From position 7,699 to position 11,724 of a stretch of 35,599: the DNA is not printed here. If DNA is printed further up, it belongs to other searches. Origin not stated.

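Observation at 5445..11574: Orphan VirB4 ATPase translationally coupled to a 1,241-aa cysteine-rich secreted giant: candidate undescribed two-gene envelope module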

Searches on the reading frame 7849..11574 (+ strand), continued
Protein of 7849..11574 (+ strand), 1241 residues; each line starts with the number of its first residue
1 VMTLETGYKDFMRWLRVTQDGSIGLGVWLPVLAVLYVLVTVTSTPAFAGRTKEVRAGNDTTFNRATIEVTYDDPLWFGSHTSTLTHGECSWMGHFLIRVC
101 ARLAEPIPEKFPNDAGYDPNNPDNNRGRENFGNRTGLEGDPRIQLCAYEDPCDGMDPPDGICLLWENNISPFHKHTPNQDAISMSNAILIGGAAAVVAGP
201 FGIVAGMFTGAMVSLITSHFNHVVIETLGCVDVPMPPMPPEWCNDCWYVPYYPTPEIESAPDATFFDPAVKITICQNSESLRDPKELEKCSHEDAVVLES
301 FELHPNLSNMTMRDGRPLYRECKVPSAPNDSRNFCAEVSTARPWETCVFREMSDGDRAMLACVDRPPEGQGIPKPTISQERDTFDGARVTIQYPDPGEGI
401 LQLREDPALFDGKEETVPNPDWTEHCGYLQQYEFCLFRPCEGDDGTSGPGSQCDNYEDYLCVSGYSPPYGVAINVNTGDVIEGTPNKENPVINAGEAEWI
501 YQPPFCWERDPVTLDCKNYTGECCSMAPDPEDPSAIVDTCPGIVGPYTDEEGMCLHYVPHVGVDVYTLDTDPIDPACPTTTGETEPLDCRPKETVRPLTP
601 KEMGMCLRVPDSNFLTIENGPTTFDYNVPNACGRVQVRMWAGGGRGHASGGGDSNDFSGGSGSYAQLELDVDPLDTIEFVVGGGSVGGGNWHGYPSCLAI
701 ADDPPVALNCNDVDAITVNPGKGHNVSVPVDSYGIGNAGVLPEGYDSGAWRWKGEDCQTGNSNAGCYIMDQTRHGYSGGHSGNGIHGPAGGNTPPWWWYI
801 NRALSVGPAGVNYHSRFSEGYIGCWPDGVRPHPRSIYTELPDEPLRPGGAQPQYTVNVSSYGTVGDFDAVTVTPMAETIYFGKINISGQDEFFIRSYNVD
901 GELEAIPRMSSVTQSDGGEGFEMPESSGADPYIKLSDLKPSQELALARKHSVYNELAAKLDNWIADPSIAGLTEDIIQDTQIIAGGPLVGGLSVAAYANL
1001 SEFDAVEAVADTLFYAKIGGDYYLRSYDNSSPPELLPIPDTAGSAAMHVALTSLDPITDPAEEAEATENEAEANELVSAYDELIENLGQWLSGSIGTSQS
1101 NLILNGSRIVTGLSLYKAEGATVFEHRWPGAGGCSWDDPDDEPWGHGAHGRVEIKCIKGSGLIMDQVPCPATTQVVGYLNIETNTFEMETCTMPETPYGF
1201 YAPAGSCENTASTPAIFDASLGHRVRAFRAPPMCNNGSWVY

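Call 45: find_encoding_contigs(protein=P0008, flank=8000, max_places=3)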
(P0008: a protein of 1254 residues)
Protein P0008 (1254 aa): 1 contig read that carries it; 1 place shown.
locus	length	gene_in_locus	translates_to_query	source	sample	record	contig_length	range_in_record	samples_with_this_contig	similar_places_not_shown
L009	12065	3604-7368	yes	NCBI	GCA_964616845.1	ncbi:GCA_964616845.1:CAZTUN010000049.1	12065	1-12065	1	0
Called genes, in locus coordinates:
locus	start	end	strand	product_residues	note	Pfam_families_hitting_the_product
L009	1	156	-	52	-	?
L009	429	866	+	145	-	PF12844:HTH_19 (weak), PF13413:HTH_25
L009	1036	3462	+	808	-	PF27097:VirB4_TrbE_N, PF03135:CagE_TrbE_VirB, PF19044:P-loop_TraG (weak)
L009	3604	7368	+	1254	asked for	-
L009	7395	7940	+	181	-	PF04279:IspA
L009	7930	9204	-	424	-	PF02844:GARS_N, PF01071:GARS_A, PF02655:ATP-grasp_3 (faint), PF02843:GARS_C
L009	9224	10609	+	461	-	PF13742:tRNA_anti_2, PF01336:tRNA_anti-codon, PF02601:Exonuc_VII_L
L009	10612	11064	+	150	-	PF00293:NUDIX, PF14815:NUDIX_4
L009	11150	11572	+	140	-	PF00334:NDK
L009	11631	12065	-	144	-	?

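Call 48: find_encoding_contigs(protein=P0041, flank=8000, max_places=3)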
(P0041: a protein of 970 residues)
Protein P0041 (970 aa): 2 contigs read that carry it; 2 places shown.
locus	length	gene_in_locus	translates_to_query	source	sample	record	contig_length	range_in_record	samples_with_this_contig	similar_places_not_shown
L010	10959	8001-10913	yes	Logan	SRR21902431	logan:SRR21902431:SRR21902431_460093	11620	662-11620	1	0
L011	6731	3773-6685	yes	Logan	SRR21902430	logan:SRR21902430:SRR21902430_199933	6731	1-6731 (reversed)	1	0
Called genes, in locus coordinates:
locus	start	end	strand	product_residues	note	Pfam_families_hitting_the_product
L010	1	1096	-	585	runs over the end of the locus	?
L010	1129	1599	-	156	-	PF00177:Ribosomal_S7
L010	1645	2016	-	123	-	PF00164:Ribosom_S12_S23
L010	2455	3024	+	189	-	-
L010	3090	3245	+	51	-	PF10913:DUF2706 (weak)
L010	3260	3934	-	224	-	PF04608:PgpA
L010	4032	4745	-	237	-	PF09361:Phasin_2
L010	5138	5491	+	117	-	PF04956:TrbC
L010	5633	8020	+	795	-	PF27097:VirB4_TrbE_N, PF03135:CagE_TrbE_VirB, PF19044:P-loop_TraG (weak)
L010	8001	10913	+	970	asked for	-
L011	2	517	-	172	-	?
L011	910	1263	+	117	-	PF04956:TrbC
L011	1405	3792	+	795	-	PF27097:VirB4_TrbE_N, PF03135:CagE_TrbE_VirB, PF19044:P-loop_TraG (weak)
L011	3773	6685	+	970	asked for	-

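Call 49: find_encoding_contigs(protein=P0035, flank=8000, max_places=3)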
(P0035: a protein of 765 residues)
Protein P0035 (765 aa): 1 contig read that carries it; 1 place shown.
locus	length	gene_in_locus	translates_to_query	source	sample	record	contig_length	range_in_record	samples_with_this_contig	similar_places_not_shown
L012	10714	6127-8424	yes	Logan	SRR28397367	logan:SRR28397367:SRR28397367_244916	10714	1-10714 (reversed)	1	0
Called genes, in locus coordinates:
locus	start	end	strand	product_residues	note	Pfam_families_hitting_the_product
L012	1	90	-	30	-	?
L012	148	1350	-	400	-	PF00988:CPSase_sm_chain, PF00117:GATase, PF07722:Peptidase_C26 (faint)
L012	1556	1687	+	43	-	PF08085:Entericidin (weak)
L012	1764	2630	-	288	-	PF03239:FTR1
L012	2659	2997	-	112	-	PF13473:Cupredoxin_1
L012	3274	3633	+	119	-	PF04956:TrbC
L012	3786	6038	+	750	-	PF27097:VirB4_TrbE_N, PF03135:CagE_TrbE_VirB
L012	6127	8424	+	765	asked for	-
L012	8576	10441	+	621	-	PF03600:CitMHS, PF02080:TrkA_C, PF00939:Na_sulph_symp, PF06808:DctM (weak), PF03600:CitMHS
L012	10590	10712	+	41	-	?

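Call 50: find_encoding_contigs(protein=P0020, flank=8000, max_places=3)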
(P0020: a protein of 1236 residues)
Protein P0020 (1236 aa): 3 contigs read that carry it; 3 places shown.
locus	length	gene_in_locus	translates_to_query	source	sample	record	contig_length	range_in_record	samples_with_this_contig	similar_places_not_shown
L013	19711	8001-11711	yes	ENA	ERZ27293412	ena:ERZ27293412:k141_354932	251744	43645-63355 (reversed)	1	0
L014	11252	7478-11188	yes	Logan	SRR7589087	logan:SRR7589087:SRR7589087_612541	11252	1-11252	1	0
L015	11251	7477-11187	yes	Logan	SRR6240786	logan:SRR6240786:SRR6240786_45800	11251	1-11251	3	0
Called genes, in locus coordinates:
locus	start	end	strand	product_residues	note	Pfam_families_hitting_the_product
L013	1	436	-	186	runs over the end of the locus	-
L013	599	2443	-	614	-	PF02743:dCache_1, PF00512:HisKA, PF02518:HATPase_c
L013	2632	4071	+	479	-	-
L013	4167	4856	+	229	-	PF13413:HTH_25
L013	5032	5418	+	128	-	PF04956:TrbC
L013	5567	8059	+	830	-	PF27097:VirB4_TrbE_N, PF03135:CagE_TrbE_VirB, PF12846:AAA_10, PF19044:P-loop_TraG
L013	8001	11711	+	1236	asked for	PF21722:Gly_rich_2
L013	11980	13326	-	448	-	PF00919:UPF0004, PF04055:Radical_SAM, PF01938:TRAM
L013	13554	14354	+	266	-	-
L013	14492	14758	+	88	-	PF01176:eIF-1a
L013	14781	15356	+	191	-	PF02545:Maf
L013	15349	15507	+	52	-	PF03884:YacG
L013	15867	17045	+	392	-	PF01987:AIM24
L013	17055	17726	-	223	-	PF02518:HATPase_c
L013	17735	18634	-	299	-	PF00072:Response_reg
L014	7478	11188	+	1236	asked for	PF21722:Gly_rich_2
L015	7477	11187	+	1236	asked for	PF21722:Gly_rich_2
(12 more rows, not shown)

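Call 61: search_protein_families(library=pfam, alignment_id=A7, max_evalue=0.001)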
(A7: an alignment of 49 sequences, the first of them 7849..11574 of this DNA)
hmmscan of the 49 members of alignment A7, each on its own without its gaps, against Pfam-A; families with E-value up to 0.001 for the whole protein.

A. member 1, window:7849-11574:+ (1241 aa): 0 families

B. families by the number of members that match (of 49 scanned): 3 families
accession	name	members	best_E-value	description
PF21722.4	Gly_rich_2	24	3e-18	Glycine-rich domain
PF13385.13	Laminin_G_3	1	3.1e-11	Concanavalin A-like lectin/glucanases superfamily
PF13488.11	Gly-zipper_Omp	1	0.00015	Glycine zipper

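Call 62: predict_structure(alignment_id=A6)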
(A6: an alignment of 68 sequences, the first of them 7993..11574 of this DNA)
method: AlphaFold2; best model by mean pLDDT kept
length: 1193 residues; sequences in the alignment: 68
mean_pLDDT: 68.4   pTM: 0.64
mean pLDDT of the five models: 68.4, 67.0, 66.2, 65.2, 64.0
residues with pLDDT >= 90: 294; 70-90: 373; 50-70: 205; < 50: 321
segments of 3 or more residues with pLDDT < 50: 754-775, 778-782, 799-906, 915-1012, 1018-1020, 1039-1077, 1115-1117, 1162-1181
pLDDT, mean of each block of 10 residues (from residue 1): 86 88 75 89 78 95 95 95 95 95 76 57 87 54 49 59 71 88 90 72 85 93 95 74 92 96 91 94 93 92 89 82 79 75 81 89 70 89 92 70 76 88 88 92 60 88 83 79 58 77 87 87 82 60 85 88 81 92 91 92 78 92 93 87 88 78 88 76 56 71 86 80 87 71 52 44 36 46 62 64 33 32 30 27 27 28 27 29 33 41 47 48 34 28 23 27 29 37 34 32 30 49 64 57 34 27 26 47 86 83 92 58 80 73 79 71 45 43 67 72
secondary structure, 60 per line:
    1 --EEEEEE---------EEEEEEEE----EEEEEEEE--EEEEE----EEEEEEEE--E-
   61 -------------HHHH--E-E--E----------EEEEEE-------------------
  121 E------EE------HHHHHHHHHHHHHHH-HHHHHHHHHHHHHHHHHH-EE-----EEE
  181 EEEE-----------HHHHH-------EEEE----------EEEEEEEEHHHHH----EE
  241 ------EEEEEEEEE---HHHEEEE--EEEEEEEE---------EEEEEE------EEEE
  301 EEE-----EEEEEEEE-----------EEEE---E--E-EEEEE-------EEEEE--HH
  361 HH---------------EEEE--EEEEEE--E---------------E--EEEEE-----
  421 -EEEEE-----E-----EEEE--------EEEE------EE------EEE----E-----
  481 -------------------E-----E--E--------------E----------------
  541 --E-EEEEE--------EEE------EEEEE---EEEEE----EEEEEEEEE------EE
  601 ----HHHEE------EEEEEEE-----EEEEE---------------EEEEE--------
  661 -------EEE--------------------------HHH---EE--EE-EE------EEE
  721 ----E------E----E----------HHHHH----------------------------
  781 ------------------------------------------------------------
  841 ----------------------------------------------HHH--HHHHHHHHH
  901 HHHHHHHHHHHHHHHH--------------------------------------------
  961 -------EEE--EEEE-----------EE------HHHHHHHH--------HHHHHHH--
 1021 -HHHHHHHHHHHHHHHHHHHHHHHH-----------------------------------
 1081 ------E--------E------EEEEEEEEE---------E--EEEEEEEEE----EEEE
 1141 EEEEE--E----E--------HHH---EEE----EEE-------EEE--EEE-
elements in order (helices of 4 or more, strands of 3 or more residues): E3-8 E18-25 E30-37 E40-44 E49-56 H74-77 E96-101 H136-150 H152-169 E178-184 H196-200 E208-211 E222-229 H230-234 E247-255 E262-265 E268-275 E285-290 E297-303 E309-316 E328-331 E340-344 E352-356 H359-362 E378-381 E384-389 E411-415 E422-426 E438-441 E450-453 E468-470 E545-549 E558-560 E567-571 E575-579 E584-592 E616-622 E628-632 E648-652 E668-670 E718-720 H748-752 H892-916 E968-970 E973-976 H996-1003 H1012-1018 H1022-1045 E1103-1111 E1124-1132 E1137-1145 E1168-1170 E1175-1177 E1185-1187 E1190-1192

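Call 66: fold_search(model_id=the predicted structure, library=pdb)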
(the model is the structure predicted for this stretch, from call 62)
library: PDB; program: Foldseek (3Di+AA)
matches with E <= 10: 574; with E <= 0.001: 0
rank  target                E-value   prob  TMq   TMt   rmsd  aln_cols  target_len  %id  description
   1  9h8i                  3.9e-03  0.14  0.05  0.11  26.2       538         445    8  Crystallization of B. licheniformis levanase (released 2025-04-30)
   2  7nx1                  2.1e-02  0.97  0.07  0.24   6.5       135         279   10  TG domain of LTK (released 2021-10-27)
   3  9d93_Pa               2.7e-02  0.82  0.06  0.12   7.5       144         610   14  Mycobacteriophage Bxb1 tail tip - Composite map and model (released 2024-09-25)
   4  7nx0_C                3.2e-02  0.95  0.07  0.23   6.6       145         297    9  LTK:ALKAL1 complex stabilized by a Nanobody (released 2021-10-27)
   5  7lrz                  3.4e-02  0.93  0.07  0.22   6.4       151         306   12  Structure of the Human ALK GRD (released 2021-11-24)
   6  7n00_A                4.2e-02  0.96  0.07  0.20   6.2       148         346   14  Anaplastic lymphoma kinase (ALK) extracellular fragment of ligand binding region 648-1025 in complex with AUG-alpha (released 2021-11-24)
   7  7nx0_B                4.4e-02  0.94  0.07  0.23   6.6       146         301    9  LTK:ALKAL1 complex stabilized by a Nanobody (released 2021-10-27)
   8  7ypx_A                4.4e-02  0.90  0.06  0.27   4.1        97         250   25  Cyanophage Pam3 fiber (released 2022-11-09)
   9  7nx3_F                4.6e-02  0.54  0.05  0.16   8.4       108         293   15  Crystal structure of ALK in complex with Fab324 (released 2021-10-27)
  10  7mzy_A                4.9e-02  0.85  0.07  0.22   6.5       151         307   14  Anaplastic lymphoma kinase (ALK) extracellular fragment of ligand binding region 673-986 (released 2021-11-24)
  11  7mzy_B                6.7e-02  0.84  0.06  0.20   6.2       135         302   13  Anaplastic lymphoma kinase (ALK) extracellular fragment of ligand binding region 673-986 (released 2021-11-24)
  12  7ls0_C                8.6e-02  0.84  0.07  0.19   6.7       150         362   15  Structure of the Human ALK GRD bound to AUG (released 2021-11-24)
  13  7nwz_E                9.6e-02  0.87  0.06  0.22   6.2       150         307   15  ALK:ALKAL2 complex (released 2021-10-27)
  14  7nx4                  9.6e-02  0.84  0.06  0.18   6.4       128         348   12  Crystal structure of the TG and EGF-like domains of ALK (released 2021-10-27)
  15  7nx3_A                9.6e-02  0.66  0.06  0.21   7.6       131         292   16  Crystal structure of ALK in complex with Fab324 (released 2021-10-27)
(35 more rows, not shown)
